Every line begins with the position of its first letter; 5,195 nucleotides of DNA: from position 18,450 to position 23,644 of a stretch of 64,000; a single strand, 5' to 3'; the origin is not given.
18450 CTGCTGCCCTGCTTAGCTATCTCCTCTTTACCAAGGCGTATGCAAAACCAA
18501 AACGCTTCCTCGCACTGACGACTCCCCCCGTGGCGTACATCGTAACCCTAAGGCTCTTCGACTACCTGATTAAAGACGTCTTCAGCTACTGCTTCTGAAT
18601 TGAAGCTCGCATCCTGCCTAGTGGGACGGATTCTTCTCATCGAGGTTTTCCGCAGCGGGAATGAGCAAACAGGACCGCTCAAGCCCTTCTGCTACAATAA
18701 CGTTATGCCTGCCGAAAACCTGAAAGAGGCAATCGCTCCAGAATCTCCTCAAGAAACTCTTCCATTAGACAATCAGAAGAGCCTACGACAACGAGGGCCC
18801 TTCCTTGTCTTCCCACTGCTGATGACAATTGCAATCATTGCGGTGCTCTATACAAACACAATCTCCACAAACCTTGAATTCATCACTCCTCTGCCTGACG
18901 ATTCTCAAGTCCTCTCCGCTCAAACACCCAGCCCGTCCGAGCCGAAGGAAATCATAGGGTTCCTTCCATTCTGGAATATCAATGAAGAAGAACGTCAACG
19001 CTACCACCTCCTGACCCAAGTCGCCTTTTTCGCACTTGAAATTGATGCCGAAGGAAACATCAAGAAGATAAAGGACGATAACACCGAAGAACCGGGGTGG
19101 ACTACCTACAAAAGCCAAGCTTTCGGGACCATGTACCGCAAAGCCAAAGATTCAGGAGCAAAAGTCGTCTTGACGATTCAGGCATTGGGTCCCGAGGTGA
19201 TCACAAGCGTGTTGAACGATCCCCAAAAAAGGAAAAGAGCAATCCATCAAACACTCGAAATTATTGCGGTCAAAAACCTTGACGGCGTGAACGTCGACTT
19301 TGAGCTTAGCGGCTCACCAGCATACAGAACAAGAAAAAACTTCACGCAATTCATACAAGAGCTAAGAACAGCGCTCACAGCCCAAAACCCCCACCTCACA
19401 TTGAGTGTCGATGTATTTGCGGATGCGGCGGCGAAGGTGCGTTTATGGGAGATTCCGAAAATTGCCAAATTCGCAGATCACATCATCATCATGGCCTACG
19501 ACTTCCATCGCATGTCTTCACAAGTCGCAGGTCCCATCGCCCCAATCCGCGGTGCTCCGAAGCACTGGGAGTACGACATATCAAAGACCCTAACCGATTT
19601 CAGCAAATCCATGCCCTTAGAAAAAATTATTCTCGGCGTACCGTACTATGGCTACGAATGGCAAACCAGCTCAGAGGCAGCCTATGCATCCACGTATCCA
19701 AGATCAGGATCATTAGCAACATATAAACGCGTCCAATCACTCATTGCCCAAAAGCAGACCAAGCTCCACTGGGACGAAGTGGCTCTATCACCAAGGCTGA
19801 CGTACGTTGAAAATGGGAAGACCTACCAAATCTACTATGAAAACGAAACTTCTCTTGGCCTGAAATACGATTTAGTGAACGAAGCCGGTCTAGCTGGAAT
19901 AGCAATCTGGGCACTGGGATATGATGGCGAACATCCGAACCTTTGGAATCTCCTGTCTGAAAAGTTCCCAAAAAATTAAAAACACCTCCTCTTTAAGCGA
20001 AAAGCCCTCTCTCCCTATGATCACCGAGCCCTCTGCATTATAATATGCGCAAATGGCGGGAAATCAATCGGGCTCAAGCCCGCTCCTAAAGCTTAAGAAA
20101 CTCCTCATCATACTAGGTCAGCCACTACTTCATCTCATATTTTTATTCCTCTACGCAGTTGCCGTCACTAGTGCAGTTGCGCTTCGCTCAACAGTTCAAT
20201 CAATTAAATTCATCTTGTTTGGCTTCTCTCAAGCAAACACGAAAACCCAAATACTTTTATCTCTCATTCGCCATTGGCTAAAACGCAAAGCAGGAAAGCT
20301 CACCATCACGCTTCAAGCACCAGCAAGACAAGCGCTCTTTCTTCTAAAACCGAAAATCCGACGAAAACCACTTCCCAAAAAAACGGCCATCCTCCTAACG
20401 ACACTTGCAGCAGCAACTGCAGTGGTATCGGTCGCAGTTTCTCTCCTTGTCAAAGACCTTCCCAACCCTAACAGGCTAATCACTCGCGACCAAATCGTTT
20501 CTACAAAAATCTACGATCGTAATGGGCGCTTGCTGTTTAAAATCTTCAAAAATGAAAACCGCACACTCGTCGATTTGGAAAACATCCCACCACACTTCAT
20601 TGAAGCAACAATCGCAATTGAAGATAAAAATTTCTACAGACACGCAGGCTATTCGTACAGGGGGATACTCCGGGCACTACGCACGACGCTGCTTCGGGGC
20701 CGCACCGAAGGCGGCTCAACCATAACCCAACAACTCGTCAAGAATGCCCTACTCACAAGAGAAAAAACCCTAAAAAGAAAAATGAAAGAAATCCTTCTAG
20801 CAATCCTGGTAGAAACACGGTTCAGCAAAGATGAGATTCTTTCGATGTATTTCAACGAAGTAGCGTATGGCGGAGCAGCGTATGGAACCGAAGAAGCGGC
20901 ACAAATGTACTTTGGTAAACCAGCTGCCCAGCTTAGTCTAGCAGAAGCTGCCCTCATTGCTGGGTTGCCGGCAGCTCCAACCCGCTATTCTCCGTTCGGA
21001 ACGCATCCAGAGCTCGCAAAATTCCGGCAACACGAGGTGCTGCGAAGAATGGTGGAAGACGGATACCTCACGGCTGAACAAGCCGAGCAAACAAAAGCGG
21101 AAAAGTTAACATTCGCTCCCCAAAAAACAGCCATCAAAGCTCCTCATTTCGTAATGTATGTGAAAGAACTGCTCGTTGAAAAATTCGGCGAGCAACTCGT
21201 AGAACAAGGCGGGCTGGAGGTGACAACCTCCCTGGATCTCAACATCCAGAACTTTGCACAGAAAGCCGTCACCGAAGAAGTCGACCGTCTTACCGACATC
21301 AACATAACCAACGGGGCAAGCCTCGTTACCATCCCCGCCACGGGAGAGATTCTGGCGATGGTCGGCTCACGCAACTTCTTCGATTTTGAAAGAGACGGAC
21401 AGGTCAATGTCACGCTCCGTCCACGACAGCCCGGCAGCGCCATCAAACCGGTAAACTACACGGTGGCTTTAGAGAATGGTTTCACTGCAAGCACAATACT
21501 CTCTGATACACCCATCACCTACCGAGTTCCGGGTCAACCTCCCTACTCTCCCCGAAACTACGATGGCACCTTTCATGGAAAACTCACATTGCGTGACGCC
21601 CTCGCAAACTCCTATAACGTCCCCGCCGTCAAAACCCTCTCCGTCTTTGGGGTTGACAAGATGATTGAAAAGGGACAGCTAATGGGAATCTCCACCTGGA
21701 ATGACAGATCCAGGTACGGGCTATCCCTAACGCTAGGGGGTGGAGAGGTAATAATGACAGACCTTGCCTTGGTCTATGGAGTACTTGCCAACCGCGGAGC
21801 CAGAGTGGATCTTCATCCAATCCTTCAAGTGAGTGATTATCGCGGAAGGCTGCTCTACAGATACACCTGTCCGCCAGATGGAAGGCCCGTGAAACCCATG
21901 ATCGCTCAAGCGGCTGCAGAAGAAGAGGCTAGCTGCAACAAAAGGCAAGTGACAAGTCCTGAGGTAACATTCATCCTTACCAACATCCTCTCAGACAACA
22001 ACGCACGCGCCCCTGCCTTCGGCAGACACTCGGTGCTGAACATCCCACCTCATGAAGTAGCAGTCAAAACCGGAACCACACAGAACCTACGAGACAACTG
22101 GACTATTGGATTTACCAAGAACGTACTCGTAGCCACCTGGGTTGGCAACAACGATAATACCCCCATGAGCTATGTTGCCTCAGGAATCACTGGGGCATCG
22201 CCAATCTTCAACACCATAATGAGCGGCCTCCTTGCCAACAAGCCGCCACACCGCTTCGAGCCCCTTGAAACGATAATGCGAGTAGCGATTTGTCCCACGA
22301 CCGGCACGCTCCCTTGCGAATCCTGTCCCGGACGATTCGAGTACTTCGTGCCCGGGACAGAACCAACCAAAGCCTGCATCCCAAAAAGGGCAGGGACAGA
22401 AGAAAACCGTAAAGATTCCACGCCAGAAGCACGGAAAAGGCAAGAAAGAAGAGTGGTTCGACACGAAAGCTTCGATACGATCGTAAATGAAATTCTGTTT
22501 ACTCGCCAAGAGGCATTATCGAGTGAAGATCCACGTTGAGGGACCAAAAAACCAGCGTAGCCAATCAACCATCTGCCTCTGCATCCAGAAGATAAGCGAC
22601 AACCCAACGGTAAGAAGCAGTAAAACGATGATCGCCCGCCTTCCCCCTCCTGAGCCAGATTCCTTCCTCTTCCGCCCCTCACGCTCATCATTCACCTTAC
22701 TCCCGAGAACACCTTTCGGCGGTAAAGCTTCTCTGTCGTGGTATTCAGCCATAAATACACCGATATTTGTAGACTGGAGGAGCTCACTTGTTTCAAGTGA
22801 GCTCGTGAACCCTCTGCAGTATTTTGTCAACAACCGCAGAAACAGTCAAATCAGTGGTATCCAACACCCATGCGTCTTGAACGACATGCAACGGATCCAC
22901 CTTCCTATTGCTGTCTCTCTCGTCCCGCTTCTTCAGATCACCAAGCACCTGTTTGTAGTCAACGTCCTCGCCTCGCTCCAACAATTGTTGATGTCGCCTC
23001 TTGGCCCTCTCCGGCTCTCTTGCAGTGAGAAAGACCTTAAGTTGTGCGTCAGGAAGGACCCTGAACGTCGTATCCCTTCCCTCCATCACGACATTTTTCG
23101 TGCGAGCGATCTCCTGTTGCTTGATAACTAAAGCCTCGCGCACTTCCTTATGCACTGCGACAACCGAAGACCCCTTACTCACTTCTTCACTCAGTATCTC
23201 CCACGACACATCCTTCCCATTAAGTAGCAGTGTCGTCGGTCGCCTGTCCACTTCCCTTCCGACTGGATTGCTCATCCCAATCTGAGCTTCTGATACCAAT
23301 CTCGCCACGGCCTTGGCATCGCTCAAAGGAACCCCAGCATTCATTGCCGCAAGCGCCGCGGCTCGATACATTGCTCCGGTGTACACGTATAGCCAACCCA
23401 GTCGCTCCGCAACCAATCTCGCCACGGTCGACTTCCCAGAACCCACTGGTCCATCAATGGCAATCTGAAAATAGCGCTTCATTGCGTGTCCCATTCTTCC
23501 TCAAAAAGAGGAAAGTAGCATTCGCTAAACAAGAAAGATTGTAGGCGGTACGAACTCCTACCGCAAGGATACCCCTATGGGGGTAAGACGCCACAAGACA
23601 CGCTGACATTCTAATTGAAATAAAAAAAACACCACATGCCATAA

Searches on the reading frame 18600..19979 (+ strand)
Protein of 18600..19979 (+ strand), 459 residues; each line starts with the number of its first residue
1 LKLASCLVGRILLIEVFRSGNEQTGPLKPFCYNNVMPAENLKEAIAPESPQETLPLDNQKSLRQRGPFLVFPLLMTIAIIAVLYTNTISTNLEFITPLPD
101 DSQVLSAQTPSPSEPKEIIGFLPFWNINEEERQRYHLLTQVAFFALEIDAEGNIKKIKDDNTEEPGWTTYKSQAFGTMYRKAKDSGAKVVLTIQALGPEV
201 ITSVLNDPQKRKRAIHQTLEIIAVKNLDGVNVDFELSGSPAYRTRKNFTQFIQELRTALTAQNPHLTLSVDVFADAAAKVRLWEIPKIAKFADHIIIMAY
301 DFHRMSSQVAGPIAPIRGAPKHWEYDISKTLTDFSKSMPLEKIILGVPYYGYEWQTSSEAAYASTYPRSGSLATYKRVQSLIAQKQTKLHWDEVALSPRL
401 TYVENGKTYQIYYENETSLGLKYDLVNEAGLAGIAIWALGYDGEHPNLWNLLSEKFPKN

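Call 10: search_protein_families(library=pfam, proteins=[window:18600-19979:+], max_evalue=0.001)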
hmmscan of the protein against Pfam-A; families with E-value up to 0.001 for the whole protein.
window:18600-19979:+ (459 aa): 2 families
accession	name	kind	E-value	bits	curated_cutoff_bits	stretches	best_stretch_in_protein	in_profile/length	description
PF00704.34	Glyco_hydro_18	-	3.9e-42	145.5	29.6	1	120-442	4-317/317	Glycosyl hydrolases family 18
PF23916.1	TIM-barrel_EndoS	-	0.00096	19.4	27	0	181-353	54-203/238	Endo-beta-N-acetylglucosaminidase EndoS TIM-barrel domain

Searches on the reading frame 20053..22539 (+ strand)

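Call 10: search_protein_families(library=pfam, proteins=[window:20053-22539:+], max_evalue=0.001)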
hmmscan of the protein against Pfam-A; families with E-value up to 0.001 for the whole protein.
window:20053-22539:+ (828 aa): 2 families
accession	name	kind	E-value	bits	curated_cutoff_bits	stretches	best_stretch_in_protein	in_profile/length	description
PF00912.28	Transgly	-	2.4e-61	206.7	27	1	160-333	4-177/178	Transglycosylase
PF00905.27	Transpeptidase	-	4.8e-18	65.8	22.1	1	424-723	4-298/299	Penicillin binding protein transpeptidase domain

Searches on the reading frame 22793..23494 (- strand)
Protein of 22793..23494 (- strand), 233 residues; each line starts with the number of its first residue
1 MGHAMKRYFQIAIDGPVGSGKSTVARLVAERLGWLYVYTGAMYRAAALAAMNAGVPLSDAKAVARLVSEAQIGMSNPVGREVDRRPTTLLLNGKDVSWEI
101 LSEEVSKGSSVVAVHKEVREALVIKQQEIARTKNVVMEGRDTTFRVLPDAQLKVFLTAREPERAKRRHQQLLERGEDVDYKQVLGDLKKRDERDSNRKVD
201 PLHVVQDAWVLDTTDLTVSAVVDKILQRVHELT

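Call 10: search_protein_families(library=pfam, proteins=[window:22793-23494:-], max_evalue=0.001)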
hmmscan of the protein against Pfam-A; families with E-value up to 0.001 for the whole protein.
window:22793-23494:- (233 aa): 4 families
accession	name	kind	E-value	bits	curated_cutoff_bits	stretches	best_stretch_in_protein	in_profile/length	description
PF02224.24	Cytidylate_kin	-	2.1e-70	237.1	26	1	11-230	1-210/211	Cytidylate kinase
PF13189.12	Cytidylate_kin2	-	1e-08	36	28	1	11-193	2-149/176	Cytidylate kinase-like family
PF13238.12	AAA_18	-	7.3e-08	33.4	29.4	1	11-169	1-110/128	AAA domain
PF13207.12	AAA_17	-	3.6e-05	24.5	27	0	15-47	2-34/136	AAA domain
